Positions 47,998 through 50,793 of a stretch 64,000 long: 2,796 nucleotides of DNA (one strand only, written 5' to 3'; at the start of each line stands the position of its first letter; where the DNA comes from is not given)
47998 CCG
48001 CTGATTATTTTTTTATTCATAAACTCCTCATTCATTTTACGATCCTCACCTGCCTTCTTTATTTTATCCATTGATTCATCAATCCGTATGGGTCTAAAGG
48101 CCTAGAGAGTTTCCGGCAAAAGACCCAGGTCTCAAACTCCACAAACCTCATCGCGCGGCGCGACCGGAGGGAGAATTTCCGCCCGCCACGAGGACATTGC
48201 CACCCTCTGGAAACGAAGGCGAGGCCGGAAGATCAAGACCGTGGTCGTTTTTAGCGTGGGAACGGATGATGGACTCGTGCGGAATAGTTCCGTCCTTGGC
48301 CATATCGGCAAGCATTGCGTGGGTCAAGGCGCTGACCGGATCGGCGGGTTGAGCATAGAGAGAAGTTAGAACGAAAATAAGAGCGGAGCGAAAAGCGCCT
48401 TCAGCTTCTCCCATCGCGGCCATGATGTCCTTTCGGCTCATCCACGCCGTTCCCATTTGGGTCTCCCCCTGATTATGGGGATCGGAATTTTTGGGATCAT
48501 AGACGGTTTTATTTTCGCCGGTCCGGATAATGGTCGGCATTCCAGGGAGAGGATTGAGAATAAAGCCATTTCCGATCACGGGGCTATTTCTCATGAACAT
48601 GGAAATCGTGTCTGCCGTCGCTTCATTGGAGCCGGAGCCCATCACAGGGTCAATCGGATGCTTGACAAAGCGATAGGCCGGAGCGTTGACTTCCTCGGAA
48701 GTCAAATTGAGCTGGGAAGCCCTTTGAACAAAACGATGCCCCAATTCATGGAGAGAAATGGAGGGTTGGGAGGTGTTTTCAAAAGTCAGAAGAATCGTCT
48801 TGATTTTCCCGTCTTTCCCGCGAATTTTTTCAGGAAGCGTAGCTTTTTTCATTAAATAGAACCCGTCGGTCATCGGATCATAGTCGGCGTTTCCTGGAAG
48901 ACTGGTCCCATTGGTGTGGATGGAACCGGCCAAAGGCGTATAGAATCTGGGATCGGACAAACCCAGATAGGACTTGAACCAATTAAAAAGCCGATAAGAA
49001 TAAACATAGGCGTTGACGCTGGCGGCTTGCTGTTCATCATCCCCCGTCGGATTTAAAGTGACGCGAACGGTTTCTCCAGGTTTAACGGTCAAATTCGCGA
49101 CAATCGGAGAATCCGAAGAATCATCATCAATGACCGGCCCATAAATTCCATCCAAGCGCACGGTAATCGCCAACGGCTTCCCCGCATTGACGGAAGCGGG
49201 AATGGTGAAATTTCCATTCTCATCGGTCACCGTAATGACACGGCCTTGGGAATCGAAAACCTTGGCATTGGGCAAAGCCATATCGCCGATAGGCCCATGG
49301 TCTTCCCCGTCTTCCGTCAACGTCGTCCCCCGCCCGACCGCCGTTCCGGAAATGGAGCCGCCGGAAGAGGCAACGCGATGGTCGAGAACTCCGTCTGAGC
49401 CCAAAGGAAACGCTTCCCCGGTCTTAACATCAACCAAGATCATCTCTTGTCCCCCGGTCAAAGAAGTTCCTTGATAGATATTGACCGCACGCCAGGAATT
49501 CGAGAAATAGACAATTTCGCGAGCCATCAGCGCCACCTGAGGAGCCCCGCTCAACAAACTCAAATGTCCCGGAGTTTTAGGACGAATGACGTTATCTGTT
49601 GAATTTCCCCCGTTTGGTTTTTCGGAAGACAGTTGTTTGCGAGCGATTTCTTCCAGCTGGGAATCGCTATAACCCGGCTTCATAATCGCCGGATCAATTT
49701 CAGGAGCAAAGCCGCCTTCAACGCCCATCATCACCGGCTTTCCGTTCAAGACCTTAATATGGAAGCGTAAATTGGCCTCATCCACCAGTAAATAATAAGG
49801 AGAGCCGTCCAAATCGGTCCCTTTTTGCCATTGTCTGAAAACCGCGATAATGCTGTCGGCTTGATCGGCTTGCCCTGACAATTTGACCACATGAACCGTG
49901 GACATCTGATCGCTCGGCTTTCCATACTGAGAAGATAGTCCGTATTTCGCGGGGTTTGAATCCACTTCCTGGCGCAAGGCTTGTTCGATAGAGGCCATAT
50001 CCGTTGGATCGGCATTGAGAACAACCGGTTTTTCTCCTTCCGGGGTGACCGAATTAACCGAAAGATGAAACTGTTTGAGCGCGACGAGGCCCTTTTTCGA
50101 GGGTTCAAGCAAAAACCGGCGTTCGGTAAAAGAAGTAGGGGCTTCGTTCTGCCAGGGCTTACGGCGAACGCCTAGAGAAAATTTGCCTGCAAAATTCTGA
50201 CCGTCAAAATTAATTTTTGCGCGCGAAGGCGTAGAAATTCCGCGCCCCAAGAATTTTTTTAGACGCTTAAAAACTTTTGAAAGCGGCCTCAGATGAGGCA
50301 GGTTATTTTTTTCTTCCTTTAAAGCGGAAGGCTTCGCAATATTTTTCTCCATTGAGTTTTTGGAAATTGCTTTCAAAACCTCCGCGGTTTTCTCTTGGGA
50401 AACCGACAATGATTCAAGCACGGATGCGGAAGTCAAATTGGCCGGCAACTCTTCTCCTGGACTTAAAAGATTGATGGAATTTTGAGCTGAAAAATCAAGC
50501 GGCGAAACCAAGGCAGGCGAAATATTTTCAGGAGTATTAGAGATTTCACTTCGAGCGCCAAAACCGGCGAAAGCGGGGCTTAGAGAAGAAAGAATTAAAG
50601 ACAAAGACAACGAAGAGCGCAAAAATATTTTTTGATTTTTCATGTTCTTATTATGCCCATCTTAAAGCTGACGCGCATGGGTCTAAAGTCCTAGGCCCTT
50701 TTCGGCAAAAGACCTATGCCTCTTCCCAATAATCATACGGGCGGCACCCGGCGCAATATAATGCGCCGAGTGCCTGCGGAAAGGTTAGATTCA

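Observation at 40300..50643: Tandem array of divergent secreted M4 thermolysin-like proteases in one long transcriptional unit that ends with an ECF sigma/anti-sigma pair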

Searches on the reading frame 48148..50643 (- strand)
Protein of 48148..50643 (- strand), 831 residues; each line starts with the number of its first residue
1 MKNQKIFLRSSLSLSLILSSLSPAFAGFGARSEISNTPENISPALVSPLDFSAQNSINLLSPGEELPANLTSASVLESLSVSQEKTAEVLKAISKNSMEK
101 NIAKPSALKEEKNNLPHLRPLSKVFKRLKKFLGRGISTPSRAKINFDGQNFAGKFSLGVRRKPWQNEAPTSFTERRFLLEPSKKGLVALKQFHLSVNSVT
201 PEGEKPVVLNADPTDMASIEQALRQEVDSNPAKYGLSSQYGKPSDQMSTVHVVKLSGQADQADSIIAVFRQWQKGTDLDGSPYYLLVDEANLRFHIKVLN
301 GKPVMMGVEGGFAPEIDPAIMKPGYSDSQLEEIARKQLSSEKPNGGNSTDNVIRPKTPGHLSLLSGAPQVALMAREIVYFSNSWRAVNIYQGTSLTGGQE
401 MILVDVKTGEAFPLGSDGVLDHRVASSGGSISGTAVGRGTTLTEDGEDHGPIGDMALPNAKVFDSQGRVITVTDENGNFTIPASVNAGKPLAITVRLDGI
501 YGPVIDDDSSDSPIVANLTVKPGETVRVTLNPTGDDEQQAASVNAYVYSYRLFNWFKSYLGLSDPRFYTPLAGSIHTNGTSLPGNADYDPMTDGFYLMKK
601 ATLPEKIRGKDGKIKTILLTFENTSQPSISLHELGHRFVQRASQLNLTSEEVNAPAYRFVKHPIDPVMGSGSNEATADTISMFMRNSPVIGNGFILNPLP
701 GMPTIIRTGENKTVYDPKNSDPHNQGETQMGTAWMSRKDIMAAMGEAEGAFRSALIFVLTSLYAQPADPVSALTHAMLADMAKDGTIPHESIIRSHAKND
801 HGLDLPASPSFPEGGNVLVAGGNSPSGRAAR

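Call 4: search_protein_families(library=pfam, proteins=[window:48148-50643:-], max_evalue=1)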
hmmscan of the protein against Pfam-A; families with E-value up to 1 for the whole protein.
window:48148-50643:- (831 aa): 2 families
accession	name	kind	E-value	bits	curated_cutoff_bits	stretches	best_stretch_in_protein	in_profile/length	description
PF13715.12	CarbopepD_reg_2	-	0.0074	16.7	32.2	1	456-483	13-40/88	CarboxypepD_reg-like domain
PF13620.12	CarboxypepD_reg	-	0.17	12.7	32.3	1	457-529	14-78/82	Carboxypeptidase regulatory-like domain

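Call 5: search_protein_families(library=ncbifam, proteins=[window:48148-50643:-], max_evalue=1)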
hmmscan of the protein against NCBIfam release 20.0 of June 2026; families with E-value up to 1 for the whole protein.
window:48148-50643:- (831 aa): 1 family
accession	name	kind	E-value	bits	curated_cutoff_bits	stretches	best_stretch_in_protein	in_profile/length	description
NF007320.0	PRK09812.1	equivalog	0.18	11.8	129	1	520-554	7-41/116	type II toxin-antitoxin system ChpB family toxin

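Call 10: search_solved_structures(query=A1, max_evalue=10, show_alignments=2)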
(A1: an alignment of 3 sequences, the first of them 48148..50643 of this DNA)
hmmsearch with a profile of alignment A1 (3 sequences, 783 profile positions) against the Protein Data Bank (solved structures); distinct sequences matched with E-value up to 10: 1.
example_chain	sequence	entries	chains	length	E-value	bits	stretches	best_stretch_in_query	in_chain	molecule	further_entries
6m3a_A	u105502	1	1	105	0.066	15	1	429-479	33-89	Biofilm-associated surface protein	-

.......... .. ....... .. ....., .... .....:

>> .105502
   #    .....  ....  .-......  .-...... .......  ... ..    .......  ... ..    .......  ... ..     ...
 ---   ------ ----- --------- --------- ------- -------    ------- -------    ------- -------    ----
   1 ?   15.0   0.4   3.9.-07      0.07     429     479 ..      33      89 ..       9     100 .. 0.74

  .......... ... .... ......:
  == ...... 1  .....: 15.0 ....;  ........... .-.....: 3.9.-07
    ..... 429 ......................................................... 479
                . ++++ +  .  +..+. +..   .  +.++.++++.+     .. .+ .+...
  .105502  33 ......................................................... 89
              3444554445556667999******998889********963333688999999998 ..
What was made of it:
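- Tried and rejected: Direct sequence search of PDB with the three-paralogue profile: only a spurious Ig-like hit (call 10).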

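Call 13: list_cluster_members(proteins=[P0001, P0002, P0004, P0005, P0006, P0007, window:48148-50643:-, window:45546-48071:-])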
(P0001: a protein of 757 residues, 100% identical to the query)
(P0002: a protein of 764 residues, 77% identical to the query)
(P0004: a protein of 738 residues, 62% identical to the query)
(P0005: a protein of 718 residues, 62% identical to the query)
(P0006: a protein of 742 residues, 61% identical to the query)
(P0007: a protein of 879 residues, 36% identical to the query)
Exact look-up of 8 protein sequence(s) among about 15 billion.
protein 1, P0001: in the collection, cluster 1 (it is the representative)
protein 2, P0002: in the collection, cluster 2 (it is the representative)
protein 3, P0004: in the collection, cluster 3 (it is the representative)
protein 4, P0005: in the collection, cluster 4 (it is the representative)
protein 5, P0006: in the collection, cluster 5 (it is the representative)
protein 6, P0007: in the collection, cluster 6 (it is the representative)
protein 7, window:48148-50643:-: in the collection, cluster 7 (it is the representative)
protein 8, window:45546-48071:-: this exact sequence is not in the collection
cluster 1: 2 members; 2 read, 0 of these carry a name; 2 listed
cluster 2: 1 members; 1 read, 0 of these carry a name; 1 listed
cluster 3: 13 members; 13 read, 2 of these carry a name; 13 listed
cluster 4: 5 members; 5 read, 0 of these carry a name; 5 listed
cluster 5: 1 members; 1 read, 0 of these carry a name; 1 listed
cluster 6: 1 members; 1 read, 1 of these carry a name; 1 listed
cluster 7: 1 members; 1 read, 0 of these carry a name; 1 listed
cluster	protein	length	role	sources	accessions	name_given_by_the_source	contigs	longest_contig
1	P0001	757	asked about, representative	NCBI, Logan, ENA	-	-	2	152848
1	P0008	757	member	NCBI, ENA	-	-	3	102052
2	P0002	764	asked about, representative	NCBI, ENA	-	-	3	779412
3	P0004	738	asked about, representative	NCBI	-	-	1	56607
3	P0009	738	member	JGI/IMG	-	hypothetical protein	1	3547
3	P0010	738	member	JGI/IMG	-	hypothetical protein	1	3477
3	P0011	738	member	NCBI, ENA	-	-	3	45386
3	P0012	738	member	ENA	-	-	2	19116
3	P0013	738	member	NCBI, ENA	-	-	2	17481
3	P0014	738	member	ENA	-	-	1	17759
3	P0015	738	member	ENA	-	-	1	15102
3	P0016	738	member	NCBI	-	-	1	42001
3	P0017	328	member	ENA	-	-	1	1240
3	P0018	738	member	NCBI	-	-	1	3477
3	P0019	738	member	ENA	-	-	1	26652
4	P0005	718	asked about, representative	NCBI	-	-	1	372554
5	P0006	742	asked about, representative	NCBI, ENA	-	-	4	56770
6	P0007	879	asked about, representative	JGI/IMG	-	hypothetical protein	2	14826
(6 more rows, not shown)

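Call 14: find_homologous_proteins(query=A1)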
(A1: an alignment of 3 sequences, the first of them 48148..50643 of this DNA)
Query A1 (3 sequences) (831 aa, profile of the alignment): 11 proteins with E <= 0.001 among 8000 candidates.
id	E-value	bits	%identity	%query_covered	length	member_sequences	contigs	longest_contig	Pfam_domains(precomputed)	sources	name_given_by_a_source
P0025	0.0e+0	1217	100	100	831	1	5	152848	-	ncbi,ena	-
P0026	0.0e+0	1089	88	100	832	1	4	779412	-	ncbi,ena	-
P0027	4.6e-270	917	73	100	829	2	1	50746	-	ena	-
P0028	2.2e-261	888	72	100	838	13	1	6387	-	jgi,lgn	jgi:hypothetical protein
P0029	4.2e-260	884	81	86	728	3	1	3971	-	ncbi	-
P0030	3.0e-160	554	51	76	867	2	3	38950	-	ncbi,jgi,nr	ncbi:MAG TPA: hypothetical protein VNH15_08320 [Elusimicrobiota bacterium]|nr:hypothetical protein [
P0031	4.0e-158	547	45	90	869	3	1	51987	-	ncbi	-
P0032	1.9e-156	541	50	77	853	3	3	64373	-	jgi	-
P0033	1.4e-153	532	43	98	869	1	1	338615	-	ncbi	ncbi:MAG: collagen binding domain-containing protein [Elusimicrobiota bacterium]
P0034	2.9e-146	507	46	76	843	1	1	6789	-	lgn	-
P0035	2.0e-110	389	41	53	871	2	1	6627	-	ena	-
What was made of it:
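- There is an NCBI name on P0033 (call 14).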
